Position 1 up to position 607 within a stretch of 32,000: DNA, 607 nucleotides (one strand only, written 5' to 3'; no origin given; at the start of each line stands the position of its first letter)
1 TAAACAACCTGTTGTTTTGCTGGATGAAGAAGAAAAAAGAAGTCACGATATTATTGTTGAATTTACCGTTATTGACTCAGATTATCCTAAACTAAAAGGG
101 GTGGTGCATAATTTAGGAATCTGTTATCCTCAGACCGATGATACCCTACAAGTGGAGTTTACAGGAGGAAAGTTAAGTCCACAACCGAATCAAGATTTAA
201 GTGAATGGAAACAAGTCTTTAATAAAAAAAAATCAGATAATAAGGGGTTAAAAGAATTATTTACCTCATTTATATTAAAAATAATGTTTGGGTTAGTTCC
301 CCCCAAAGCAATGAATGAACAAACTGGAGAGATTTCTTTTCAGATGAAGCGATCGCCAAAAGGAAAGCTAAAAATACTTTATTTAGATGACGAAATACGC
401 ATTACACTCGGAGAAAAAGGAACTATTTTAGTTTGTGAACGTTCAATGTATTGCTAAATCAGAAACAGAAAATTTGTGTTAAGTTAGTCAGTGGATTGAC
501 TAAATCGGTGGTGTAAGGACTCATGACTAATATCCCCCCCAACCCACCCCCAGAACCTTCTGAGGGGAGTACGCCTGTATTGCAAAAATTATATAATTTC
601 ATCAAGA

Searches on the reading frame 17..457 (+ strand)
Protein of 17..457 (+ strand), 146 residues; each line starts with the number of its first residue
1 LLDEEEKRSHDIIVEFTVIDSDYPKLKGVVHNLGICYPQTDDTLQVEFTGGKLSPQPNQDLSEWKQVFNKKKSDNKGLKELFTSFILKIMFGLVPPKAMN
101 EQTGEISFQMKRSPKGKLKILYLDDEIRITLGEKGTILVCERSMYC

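Call 63: search_protein_families(library=pfam, proteins=[window:17-457:+], max_evalue=0.001)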
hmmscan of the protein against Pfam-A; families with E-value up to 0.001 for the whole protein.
window:17-457:+ (146 aa): 1 family
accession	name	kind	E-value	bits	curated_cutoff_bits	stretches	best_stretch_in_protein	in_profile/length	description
PF04755.18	PAP_fibrillin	-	0.0001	22.8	22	1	105-139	161-196/198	PAP_fibrillin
